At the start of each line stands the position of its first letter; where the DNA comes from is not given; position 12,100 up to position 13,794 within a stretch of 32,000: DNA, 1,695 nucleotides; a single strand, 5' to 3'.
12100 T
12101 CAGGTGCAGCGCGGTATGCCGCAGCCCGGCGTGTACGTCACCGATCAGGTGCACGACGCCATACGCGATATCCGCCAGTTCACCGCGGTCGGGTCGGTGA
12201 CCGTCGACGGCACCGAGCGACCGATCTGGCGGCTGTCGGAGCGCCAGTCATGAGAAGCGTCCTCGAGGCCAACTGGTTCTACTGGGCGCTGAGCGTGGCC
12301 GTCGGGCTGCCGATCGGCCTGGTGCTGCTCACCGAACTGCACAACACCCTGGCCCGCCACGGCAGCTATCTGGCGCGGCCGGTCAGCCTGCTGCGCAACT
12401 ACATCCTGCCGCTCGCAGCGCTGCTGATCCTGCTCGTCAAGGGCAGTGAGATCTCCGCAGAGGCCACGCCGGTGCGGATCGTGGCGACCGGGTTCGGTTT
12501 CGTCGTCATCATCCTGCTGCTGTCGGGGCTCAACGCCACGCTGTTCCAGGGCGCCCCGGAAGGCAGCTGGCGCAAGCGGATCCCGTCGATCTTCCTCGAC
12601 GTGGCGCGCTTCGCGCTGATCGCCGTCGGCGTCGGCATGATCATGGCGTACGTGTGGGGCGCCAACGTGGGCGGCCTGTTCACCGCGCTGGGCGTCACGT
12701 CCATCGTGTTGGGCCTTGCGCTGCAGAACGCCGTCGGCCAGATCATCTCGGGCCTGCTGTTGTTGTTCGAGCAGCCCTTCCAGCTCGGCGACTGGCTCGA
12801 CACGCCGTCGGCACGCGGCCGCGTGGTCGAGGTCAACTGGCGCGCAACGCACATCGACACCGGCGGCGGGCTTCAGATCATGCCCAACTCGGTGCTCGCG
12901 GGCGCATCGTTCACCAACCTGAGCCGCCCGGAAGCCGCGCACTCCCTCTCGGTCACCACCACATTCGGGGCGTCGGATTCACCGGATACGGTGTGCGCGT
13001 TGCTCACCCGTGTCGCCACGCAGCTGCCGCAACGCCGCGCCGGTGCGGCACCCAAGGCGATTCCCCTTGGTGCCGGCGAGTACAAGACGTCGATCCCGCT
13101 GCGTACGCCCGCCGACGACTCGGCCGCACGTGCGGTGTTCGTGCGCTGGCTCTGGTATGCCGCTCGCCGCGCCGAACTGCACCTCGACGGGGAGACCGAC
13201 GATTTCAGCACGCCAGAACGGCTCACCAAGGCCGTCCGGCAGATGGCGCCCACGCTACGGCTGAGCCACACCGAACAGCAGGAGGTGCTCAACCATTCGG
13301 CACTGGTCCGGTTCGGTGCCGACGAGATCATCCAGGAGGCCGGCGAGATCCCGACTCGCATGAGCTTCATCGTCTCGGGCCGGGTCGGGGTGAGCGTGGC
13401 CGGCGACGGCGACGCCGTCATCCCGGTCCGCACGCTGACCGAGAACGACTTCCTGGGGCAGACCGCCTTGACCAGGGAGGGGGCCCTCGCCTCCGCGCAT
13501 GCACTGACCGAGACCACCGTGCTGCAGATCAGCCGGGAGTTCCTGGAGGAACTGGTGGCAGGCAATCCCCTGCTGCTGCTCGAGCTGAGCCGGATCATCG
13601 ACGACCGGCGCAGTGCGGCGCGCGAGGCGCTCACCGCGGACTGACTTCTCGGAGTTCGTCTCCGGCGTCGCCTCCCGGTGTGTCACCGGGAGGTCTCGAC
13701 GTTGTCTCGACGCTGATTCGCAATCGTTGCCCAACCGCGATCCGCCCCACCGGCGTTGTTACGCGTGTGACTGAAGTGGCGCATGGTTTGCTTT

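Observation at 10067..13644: Cache-HAMP cyclase-homology receptor coupled (ATGA overlap) to an MscS channel with a cNMP-like domain, where both the catalytic residues and the cNMP-binding residues look degenerate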

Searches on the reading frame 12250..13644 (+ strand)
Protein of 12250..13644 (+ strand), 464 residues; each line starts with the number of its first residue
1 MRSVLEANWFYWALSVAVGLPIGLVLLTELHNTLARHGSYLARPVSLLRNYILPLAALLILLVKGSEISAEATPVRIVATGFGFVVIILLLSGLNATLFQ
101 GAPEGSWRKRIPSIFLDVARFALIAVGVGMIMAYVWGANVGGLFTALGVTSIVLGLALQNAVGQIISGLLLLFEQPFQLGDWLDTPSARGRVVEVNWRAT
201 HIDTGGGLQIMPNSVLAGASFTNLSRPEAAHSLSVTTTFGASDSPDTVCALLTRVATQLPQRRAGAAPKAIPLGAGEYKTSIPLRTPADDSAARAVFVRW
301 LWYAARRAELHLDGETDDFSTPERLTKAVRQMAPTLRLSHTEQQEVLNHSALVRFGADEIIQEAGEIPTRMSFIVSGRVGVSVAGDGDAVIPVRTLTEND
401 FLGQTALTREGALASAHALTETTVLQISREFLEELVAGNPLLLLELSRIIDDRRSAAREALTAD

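Call 3: search_protein_families(library=pfam, proteins=[window:12250-13644:+], max_evalue=1)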
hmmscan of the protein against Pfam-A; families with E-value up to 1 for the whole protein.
window:12250-13644:+ (464 aa): 4 families
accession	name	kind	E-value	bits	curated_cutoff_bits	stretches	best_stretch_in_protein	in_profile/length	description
PF00924.24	MS_channel_2nd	-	3e-17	62.9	20.2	1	161-226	2-68/68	Mechanosensitive ion channel, beta-domain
PF00027.35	cNMP_binding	-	1.1e-13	51.4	27.5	1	353-437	2-87/89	Cyclic nucleotide-binding domain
PF21088.3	MS_channel_1st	-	0.0058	17.1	23.1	1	118-159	2-42/42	Mechanosensitive ion channel, transmembrane helices 2/3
PF08999.15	SP_C-Propep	-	0.06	13.6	25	1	96-158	16-76/96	Surfactant protein C, N terminal propeptide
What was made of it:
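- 12250..13644 (+): MscS-like channel gene with a C-terminal CNB-homology domain (bCNG architecture). Presumably the Rv2434c orthologue. Pfam (call 3).
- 12601..12927 (+): MscS pore helix (TM3) and beta-domain (residues 118-226). The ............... signature is intact. PF21088 at 118-159 (weak) and PF00924 at 161-226 (call 3).
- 13306..13560 (+): CNB-homology domain (353-437). The phosphate-binding cassette lies at 13450-13503 (F401-A418: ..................). Glu is replaced by Q404, there is no Arg at the canonical place, and R409 is conserved. PF00027, E=1e-13 (call 3).
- On bCNG (MscS-CNB) channels: PF00924 3e-17 and PF00027 1e-13 (call 3).
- Closest known: bCNG channels. Same: Pfam gives MS_channel_2nd + cNMP_binding (call 3).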

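Call 4: search_protein_families(library=ncbifam, proteins=[window:12250-13644:+], max_evalue=0.01)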
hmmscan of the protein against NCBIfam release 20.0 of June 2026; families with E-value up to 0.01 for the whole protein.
window:12250-13644:+ (464 aa): 7 families
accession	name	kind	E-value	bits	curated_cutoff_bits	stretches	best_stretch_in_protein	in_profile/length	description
NF047601.1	MscSThanab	equivalog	1.4e-11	44.3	500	1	118-263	71-212/280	small-conductance mechanosensitive channel MscS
NF008438.0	PRK11281.1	equivalog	4.1e-10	38.1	991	1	143-216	908-979/1113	mechanosensitive channel MscK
NF047602.1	MscsSHelicob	equivalog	2.1e-09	37.2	400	1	114-228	47-162/260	small-conductance mechanosensitive channel MscS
NF008180.0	PRK10929.1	equivalog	4.1e-09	34.8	809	1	123-257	883-1017/1109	miniconductance mechanosensitive channel MscM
NF007662.0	PRK10334.1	subfamily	1.2e-08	34.5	321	1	118-254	72-207/286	small-conductance mechanosensitive channel MscS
NF041163.2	encap_f2b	equivalog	8.9e-08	31.7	400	1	345-454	86-201/450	family 2B encapsulin nanocompartment shell protein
NF008732.0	PRK11753.1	equivalog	2.1e-07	30.7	266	1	341-456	14-131/214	cAMP-activated global transcriptional regulator CRP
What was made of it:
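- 12250..13644 (+): NCBIfam MscS matches (call 4).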

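Call 26: find_homologous_proteins(query=window:12250-13644:+, max_evalue=1e-10)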
Query window:12250-13644:+ (464 aa): 3219 proteins with E <= 1e-10 among 8000 candidates; the best 120 are listed.
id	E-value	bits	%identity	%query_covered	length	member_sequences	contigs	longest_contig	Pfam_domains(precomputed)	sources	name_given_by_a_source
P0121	7.6e-296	999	100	100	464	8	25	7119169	PF00924.25,PF00027.36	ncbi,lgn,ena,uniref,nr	ncbi:mechanosensitive ion channel domain-containing protein [Mycolicibacterium smegmatis]|uniref:Cyc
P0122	1.7e-292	988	99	100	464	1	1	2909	PF00924.25,PF00027.36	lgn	-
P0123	6.9e-292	986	98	100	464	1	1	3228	PF00924.25,PF00027.36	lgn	-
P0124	3.1e-269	911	99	91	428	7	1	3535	PF00924.25,PF00027.36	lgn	-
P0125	3.0e-266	902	89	100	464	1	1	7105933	PF00924.25,PF00027.36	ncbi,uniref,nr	ncbi:mechanosensitive ion channel domain-containing protein [Mycolicibacterium goodii]|uniref:Membra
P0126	1.9e-265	899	89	99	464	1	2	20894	PF00924.25,PF00027.36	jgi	jgi:small-conductance mechanosensitive channel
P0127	1.3e-264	896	88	100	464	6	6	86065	PF00924.25,PF00027.36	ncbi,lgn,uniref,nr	ncbi:mechanosensitive ion channel [Mycolicibacterium goodii]|uniref:mechanosensitive ion channel dom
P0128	9.1e-262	887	87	100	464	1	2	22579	PF00924.25,PF00027.36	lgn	-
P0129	1.3e-250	850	83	100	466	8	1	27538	PF00924.25,PF00027.36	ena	-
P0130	1.3e-238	811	80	100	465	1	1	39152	PF00924.25,PF00027.36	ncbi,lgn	ncbi:mechanosensitive ion channel domain-containing protein [Mycobacterium sp. NPDC003449]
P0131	1.5e-238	810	79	100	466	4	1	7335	PF00924.25,PF00027.36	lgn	-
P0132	2.6e-238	810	80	100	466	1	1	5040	PF00924.25,PF00027.36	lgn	-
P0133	4.0e-238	809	79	100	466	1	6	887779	PF00924.25,PF00027.36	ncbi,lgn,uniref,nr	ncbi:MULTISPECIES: mechanosensitive ion channel domain-containing protein [unclassified Mycolicibact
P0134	1.9e-237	807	79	100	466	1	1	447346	PF00924.25,PF00027.36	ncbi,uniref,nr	ncbi:mechanosensitive ion channel family protein [Mycobacterium sp. 21AC1]|uniref:mechanosensitive i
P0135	4.1e-236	802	78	100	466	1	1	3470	PF00924.25,PF00027.36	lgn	-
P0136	2.2e-232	790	77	100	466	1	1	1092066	PF21088.3,PF00924.25,PF00027.36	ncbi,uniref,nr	ncbi:small-conductance mechanosensitive channel [Mycobacterium frederiksbergense]|uniref:Small-condu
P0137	2.7e-232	790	79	99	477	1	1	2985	PF00924.25,PF00027.36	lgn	-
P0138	8.5e-230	781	77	100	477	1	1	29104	PF00924.25,PF00027.36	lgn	-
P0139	5.4e-229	779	77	100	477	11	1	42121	PF00924.25,PF00027.36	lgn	-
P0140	1.9e-228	777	77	100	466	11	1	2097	PF00924.25,PF00027.36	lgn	-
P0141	5.0e-228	776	75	100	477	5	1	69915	PF00924.25,PF00027.36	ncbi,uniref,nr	ncbi:mechanosensitive ion channel domain-containing protein [Mycobacterium aquaticum]|uniref:Cyclic 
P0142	5.2e-227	772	75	99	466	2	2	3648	PF00924.25,PF00027.36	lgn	-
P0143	2.2e-226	770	75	100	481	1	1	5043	PF00924.25,PF00027.36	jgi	jgi:small-conductance mechanosensitive channel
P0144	9.1e-226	768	74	100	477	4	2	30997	PF00924.25,PF00027.36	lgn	-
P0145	1.4e-225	768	74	100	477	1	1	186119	PF00924.25,PF00027.36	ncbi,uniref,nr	ncbi:mechanosensitive ion channel [Mycobacterium sp. TNTM28]|uniref:Mechanosensitive ion channel n=1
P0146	1.9e-225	767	74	99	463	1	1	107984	PF00924.25,PF00027.36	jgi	jgi:small-conductance mechanosensitive channel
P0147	3.3e-225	766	76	99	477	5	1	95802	PF00924.25,PF00027.36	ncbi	-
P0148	1.9e-224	764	74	100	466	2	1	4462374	PF00924.25,PF00027.36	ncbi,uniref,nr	ncbi:mechanosensitive ion channel domain-containing protein [Mycobacterium sp. 155]|uniref:mechanose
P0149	1.0e-222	758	75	99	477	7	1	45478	PF00924.25,PF00027.36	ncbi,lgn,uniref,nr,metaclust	ncbi:hypothetical protein A5784_10170 [Mycobacterium sp. 852013-50091_SCH5140682]|uniref:mechanosens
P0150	2.9e-219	747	74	100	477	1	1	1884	PF00924.25,PF00027.36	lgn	-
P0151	1.4e-218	744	73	100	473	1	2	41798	PF21088.3,PF00924.25,PF00027.36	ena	-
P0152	3.3e-215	733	72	100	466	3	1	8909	PF21088.3,PF00924.25,PF00027.36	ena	-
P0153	9.7e-214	729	70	100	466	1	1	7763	PF00924.25,PF00027.36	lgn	-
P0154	1.1e-213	728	71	100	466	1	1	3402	PF00924.25,PF00027.36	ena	-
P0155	1.0e-212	725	71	100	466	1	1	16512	PF00924.25,PF00027.36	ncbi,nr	ncbi:MAG: small-conductance mechanosensitive channel [Mycobacterium sp.]|nr:small-conductance mechan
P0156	1.2e-212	725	71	100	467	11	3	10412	PF00924.25,PF00027.36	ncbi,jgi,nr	ncbi:MAG: hypothetical protein QOC69_4835 [Mycobacterium sp.]|jgi:small-conductance mechanosensitive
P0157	1.7e-212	724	71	100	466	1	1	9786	PF21088.3,PF00924.25,PF00027.36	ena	-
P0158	1.9e-212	724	71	100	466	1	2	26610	PF21088.3,PF00924.25,PF00027.36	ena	-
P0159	2.3e-212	724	70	100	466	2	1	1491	PF21088.3,PF00924.25,PF00027.36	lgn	-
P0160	7.9e-212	722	73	99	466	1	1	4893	PF21088.3,PF00924.25,PF00027.36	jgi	jgi:small-conductance mechanosensitive channel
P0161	1.4e-211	721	69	100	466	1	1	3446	PF21088.3,PF00924.25,PF00027.36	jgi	jgi:small-conductance mechanosensitive channel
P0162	1.5e-211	721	71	99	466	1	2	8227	PF00924.25,PF00027.36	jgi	jgi:small-conductance mechanosensitive channel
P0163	3.2e-211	720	71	99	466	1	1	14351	PF21088.3,PF00924.25,PF00027.36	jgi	jgi:small-conductance mechanosensitive channel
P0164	5.7e-210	716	70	100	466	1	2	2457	PF00924.25,PF00027.36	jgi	jgi:small-conductance mechanosensitive channel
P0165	6.0e-210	716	70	98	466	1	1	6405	PF00924.25,PF00027.36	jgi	jgi:small-conductance mechanosensitive channel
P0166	9.4e-210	715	69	100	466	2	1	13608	PF21088.3,PF00924.25,PF00027.36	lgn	-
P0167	1.3e-209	715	70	100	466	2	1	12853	PF21088.3,PF00924.25,PF00027.36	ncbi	-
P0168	1.6e-209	715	70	100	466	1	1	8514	PF21088.3,PF00924.25,PF00027.36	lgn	-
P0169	1.6e-209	715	71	100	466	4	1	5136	PF00924.25,PF00027.36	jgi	jgi:small-conductance mechanosensitive channel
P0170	5.5e-209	713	70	100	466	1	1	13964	PF00924.25,PF00027.36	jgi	jgi:small-conductance mechanosensitive channel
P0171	1.0e-208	712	70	99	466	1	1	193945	PF21088.3,PF00924.25,PF00027.36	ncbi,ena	-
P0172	6.1e-208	709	69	100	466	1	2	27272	PF00924.25,PF00027.36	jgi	jgi:small-conductance mechanosensitive channel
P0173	6.1e-208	709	69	99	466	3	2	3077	PF21088.3,PF00924.25,PF00027.36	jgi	jgi:small-conductance mechanosensitive channel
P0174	9.9e-208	709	70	100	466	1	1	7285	PF00924.25,PF00027.36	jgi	jgi:small-conductance mechanosensitive channel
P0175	2.4e-207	707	71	100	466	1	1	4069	PF00924.25,PF00027.36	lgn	-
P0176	2.4e-207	707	70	100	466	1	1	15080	PF00924.25,PF00027.36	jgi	jgi:small-conductance mechanosensitive channel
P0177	3.2e-207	707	69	99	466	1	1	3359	PF00924.25,PF00027.36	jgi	jgi:small-conductance mechanosensitive channel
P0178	3.4e-207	707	70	100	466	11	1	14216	PF00924.25,PF00027.36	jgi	jgi:small-conductance mechanosensitive channel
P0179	4.2e-207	707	68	100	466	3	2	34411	PF00924.25,PF00027.36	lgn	-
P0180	1.7e-206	705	69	100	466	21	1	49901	PF00924.25,PF00027.36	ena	-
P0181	2.4e-206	704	68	100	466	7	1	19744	PF00924.25,PF00027.36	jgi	jgi:small-conductance mechanosensitive channel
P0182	2.8e-206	704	68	100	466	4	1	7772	PF21088.3,PF00924.25,PF00027.36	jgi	jgi:small-conductance mechanosensitive channel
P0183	3.1e-206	704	69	100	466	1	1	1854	PF21088.3,PF00924.25,PF00027.36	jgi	jgi:small-conductance mechanosensitive channel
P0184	3.3e-206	704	69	100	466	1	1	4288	PF00924.25,PF00027.36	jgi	jgi:small-conductance mechanosensitive channel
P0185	3.8e-206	704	68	97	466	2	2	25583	PF00924.25,PF00027.36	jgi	jgi:small-conductance mechanosensitive channel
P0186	3.9e-206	703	70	100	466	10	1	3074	PF00924.25,PF00027.36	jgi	jgi:small-conductance mechanosensitive channel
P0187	5.8e-206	703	69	100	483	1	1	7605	PF00924.25,PF00027.36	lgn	-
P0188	8.5e-206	702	68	100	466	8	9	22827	PF00924.25,PF00027.36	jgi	jgi:small-conductance mechanosensitive channel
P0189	1.8e-205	701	70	97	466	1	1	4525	PF00924.25,PF00027.36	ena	-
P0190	2.4e-205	701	68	100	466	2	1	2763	PF00924.25,PF00027.36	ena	-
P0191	3.3e-205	700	69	100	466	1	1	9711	PF00924.25,PF00027.36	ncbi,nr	ncbi:MAG TPA: mechanosensitive ion channel family protein [Mycobacterium sp.]|nr:mechanosensitive io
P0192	5.6e-205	700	69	100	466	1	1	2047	PF00924.25,PF00027.36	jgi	jgi:small-conductance mechanosensitive channel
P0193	5.9e-205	700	69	100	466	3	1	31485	PF00924.25,PF00027.36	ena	-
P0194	6.0e-205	700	68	97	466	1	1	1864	PF00924.25,PF00027.36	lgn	-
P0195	9.6e-205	699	68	100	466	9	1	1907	PF00924.25,PF00027.36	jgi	jgi:small-conductance mechanosensitive channel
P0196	1.3e-204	698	69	99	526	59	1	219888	PF00924.25,PF00027.36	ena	-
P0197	1.6e-204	698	69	98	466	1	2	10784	PF00924.25,PF00027.36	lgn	-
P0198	1.9e-204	698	69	97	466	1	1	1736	PF00924.25,PF00027.36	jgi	jgi:small-conductance mechanosensitive channel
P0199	1.9e-204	698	69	100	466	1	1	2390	PF00924.25,PF00027.36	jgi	jgi:small-conductance mechanosensitive channel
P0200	2.0e-204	698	68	100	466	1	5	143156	PF00924.25,PF00027.36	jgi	jgi:small-conductance mechanosensitive channel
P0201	2.0e-204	698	68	100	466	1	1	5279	PF21088.3,PF00924.25,PF00027.36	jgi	jgi:small-conductance mechanosensitive channel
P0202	2.4e-204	698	69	100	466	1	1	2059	PF00924.25,PF00027.36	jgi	jgi:small-conductance mechanosensitive channel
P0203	2.6e-204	697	69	100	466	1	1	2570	PF00924.25,PF00027.36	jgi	jgi:small-conductance mechanosensitive channel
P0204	2.8e-204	697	69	97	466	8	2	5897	PF00924.25,PF00027.36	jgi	jgi:small-conductance mechanosensitive channel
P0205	3.0e-204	697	69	100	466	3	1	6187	PF00924.25,PF00027.36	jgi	jgi:small-conductance mechanosensitive channel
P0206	3.2e-204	697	68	100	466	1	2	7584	PF00924.25,PF00027.36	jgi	jgi:small-conductance mechanosensitive channel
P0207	3.3e-204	697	68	100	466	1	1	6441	PF00924.25,PF00027.36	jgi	-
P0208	3.3e-204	697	69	100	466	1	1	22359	PF00924.25,PF00027.36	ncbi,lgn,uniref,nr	ncbi:mechanosensitive ion channel family protein [Mycobacterium sp.]|uniref:mechanosensitive ion cha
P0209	3.7e-204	697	69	100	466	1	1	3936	PF00924.25,PF00027.36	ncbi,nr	ncbi:MAG TPA: mechanosensitive ion channel family protein [Mycobacterium sp.]|nr:mechanosensitive io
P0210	4.0e-204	697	68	100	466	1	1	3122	PF00924.25,PF00027.36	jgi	jgi:small-conductance mechanosensitive channel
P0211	4.5e-204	697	67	100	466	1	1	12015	PF00924.25,PF00027.36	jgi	jgi:small-conductance mechanosensitive channel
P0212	5.0e-204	697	69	97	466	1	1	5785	PF00924.25,PF00027.36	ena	-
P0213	5.1e-204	696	68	100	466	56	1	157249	PF00924.25,PF00027.36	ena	-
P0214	5.2e-204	696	68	100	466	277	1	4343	PF00924.25,PF00027.36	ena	-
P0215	5.3e-204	696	68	100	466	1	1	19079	PF21088.3,PF00924.25,PF00027.36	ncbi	ncbi:mechanosensitive ion channel family protein [soil metagenome]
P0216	6.0e-204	696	68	100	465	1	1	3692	PF00924.25,PF00027.36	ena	-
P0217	8.3e-204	696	70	100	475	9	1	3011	PF00924.25,PF00027.36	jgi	jgi:small-conductance mechanosensitive channel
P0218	8.6e-204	696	69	99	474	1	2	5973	PF00924.25,PF00027.36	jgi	jgi:small-conductance mechanosensitive channel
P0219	9.3e-204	696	68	100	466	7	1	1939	PF00924.25,PF00027.36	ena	-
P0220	9.6e-204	696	68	100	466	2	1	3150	PF00924.25,PF00027.36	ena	-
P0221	1.0e-203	695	69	100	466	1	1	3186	PF00924.25,PF00027.36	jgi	jgi:small-conductance mechanosensitive channel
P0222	1.2e-203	695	68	100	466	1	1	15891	PF00924.25,PF00027.36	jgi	jgi:small-conductance mechanosensitive channel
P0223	1.4e-203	695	67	100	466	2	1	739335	PF00924.25,PF00027.36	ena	-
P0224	1.8e-203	695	68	100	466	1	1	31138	PF21088.3,PF00924.25,PF00027.36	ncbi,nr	ncbi:MAG: small-conductance mechanosensitive channel [Mycobacterium sp.]|nr:small-conductance mechan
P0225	2.0e-203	695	68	99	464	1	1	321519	PF00924.25,PF00027.36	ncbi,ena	-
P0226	2.4e-203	694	69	100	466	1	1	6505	PF00924.25,PF00027.36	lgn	-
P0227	3.1e-203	694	68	100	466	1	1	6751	PF00924.25,PF00027.36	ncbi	ncbi:MAG: mechanosensitive ion channel domain-containing protein [Ilumatobacteraceae bacterium]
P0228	3.4e-203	694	67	100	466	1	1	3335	PF00924.25,PF00027.36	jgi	jgi:small-conductance mechanosensitive channel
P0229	3.5e-203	694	68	100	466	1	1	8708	PF21088.3,PF00924.25,PF00027.36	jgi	jgi:small-conductance mechanosensitive channel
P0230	4.2e-203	693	68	100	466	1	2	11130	PF21088.3,PF00924.25,PF00027.36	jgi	jgi:small-conductance mechanosensitive channel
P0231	4.2e-203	693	68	99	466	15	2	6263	PF00924.25,PF00027.36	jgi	jgi:small-conductance mechanosensitive channel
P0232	4.2e-203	693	68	99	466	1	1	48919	PF00924.25,PF00027.36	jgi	jgi:small-conductance mechanosensitive channel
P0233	6.0e-203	693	68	100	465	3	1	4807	PF00924.25,PF00027.36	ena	-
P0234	7.8e-203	693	67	100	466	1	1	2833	PF00924.25,PF00027.36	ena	-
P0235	8.1e-203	693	68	99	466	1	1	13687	PF21088.3,PF00924.25,PF00027.36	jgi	jgi:small-conductance mechanosensitive channel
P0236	8.6e-203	692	68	99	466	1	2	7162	PF21088.3,PF00924.25,PF00027.36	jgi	jgi:small-conductance mechanosensitive channel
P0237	9.0e-203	692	68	100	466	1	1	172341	PF00924.25,PF00027.36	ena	-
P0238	9.2e-203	692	68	100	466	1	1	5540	PF00924.25,PF00027.36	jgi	jgi:small-conductance mechanosensitive channel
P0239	1.1e-202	692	68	97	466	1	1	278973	PF00924.25,PF00027.36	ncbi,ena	-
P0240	1.2e-202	692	68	100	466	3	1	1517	PF00924.25,PF00027.36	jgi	jgi:small-conductance mechanosensitive channel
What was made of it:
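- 12250..13644 (+): 100% identical to the annotated M. smegmatis 'mechanosensitive ion channel domain-containing protein' (call 26).
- Checked: ORF2 is 100% identical over 464 aa to an annotated M. smegmatis protein, which supports that start (call 26).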

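Call 82: predict_structure(alignment_id=A3)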
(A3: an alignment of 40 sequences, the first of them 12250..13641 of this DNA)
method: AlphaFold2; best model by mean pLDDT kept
length: 464 residues; sequences in the alignment: 40
mean_pLDDT: 70.4   pTM: 0.50
mean pLDDT of the five models: 70.4, 68.4, 66.9, 63.8, 61.8
residues with pLDDT >= 90: 85; 70-90: 182; 50-70: 82; < 50: 115
segments of 3 or more residues with pLDDT < 50: 1-6, 68-84, 86-109, 127-176, 220-228
pLDDT, mean of each block of 10 residues (from residue 1): 48 67 73 72 72 67 53 45 48 41 45 49 49 44 42 40 43 47 60 65 74 57 45 89 91 92 87 90 82 89 90 79 90 86 89 90 84 91 82 88 69 85 91 84 82 84 83
secondary structure, 60 per line:
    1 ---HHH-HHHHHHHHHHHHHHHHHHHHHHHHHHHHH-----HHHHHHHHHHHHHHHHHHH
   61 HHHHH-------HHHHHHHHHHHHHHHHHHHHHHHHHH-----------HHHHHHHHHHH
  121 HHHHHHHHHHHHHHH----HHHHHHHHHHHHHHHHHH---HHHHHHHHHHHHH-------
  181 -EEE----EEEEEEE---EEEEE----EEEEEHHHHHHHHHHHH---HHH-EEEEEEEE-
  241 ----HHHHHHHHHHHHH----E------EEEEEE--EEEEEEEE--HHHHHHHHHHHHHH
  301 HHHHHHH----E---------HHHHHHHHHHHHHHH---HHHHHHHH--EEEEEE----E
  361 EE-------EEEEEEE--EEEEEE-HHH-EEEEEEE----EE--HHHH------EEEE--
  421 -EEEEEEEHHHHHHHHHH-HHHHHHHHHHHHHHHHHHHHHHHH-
elements in order: H8-36 H42-65 H73-98 H110-135 H140-157 H161-173 E182-184 E189-195 E199-203 E208-212 H213-224 E232-239 H245-257 E269-274 E277-284 H287-307 H322-336 H340-347 E350-355 E360-362 E370-376 E379-384 E390-396 H405-408 E415-418 E422-428 H429-438 H440-463

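Call 95: fold_search(model_id=the predicted structure, library=pdb)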
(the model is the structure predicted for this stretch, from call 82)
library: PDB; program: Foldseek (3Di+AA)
matches with E <= 10: 1494; with E <= 0.001: 664
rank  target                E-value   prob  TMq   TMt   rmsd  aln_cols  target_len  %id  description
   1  9h2s_A                2.4e-10  1.00  0.25  0.33  22.2       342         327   16  a YnaI-MscS chimera in a closed conformation purified in DDM with additional lipids showing ligand-filled pore and poc (released 2025-09-24)
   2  8vtb_A                1.1e-09  1.00  0.26  0.29  21.2       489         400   16  SthK R120A R124A in the presence of PIP2 and cAMP (released 2024-09-25)
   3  9h95_A                1.3e-09  1.00  0.21  0.27  22.3       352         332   15  YnaI in closed conformation purified in DDM with additional lipids showing ligand-filled pockets (released 2025-09-24)
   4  6pwo_A                1.3e-09  1.00  0.24  0.36  21.4       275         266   18  MscS DDM (released 2020-01-08)
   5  7ux1_A                1.4e-09  1.00  0.24  0.17  24.0       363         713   20  EcMscK in an Open Conformation (released 2022-11-23)
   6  4byy_A                1.5e-09  1.00  0.26  0.49   3.9       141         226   20  Apo GlxR (released 2014-07-30)
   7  7dlu_A                1.7e-09  1.00  0.24  0.39  19.4       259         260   19  Mechanosensitive channel MscS K180R mutant (released 2022-03-02)
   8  7uw5_A                2.1e-09  1.00  0.25  0.17  21.2       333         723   20  EcMscK G924S mutant in a closed conformation (released 2022-11-23)
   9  9nwk_A                2.9e-09  1.00  0.25  0.28  20.7       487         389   15  cAMP-bound WT SthK in 3:1 DOPC:POPE nanodiscs (released 2025-11-12)
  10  6vxz_A                3.1e-09  1.00  0.26  0.30  21.4       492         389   14  SthK P300A cyclic nucleotide-gated potassium channel in the closed state, in complex with cAMP (released 2020-11-11)
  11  2vv5_A                3.7e-09  1.00  0.25  0.41  19.9       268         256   17  The open structure of MscS (released 2008-08-05)
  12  4i0a_A                4.1e-09  1.00  0.24  0.51   3.0       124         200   24  structure of the mutant Catabolite gene activator protein V132A (released 2013-10-30)
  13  6pwn_A                4.1e-09  1.00  0.24  0.37  19.8       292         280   18  MscS Nanodisc with N-terminal His-Tag (released 2020-01-08)
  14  5aji_F                5.1e-09  1.00  0.25  0.40  19.3       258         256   17  MscS D67R1 high resolution (released 2015-07-08)
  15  5aji_E                5.1e-09  1.00  0.25  0.40  20.1       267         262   17  MscS D67R1 high resolution (released 2015-07-08)
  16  6h4g_B                5.4e-09  1.00  0.24  0.39  16.2       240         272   13  Regulatory subunit of a cAMP-independent protein kinase A from Trypanosoma brucei: E311A, T318R, V319A mutant bound to (released 2019-08-14)
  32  6h4g_A                9.5e-09  1.00  0.23  0.39  16.2       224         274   14  Regulatory subunit of a cAMP-independent protein kinase A from Trypanosoma brucei: E311A, T318R, V319A mutant bound to (released 2019-08-14)
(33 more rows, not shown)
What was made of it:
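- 12250..13644 (+): AF2 model plus Foldseek hits to MscS/YnaI and to CRP/GlxR/SthK CNB domains (calls 82, 95).
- On bCNG (MscS-CNB) channels: AF2/Foldseek hits to MscS/YnaI and CRP/SthK (calls 82, 95).
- Closest known: Trypanosoma brucei cAMP-independent PKA regulatory subunit. Same: It appears among the Foldseek matches (call 95, entry 6h4g).
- Foldseek lists the T. brucei cAMP-independent PKA regulatory subunit among the CNB matches (call 95).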
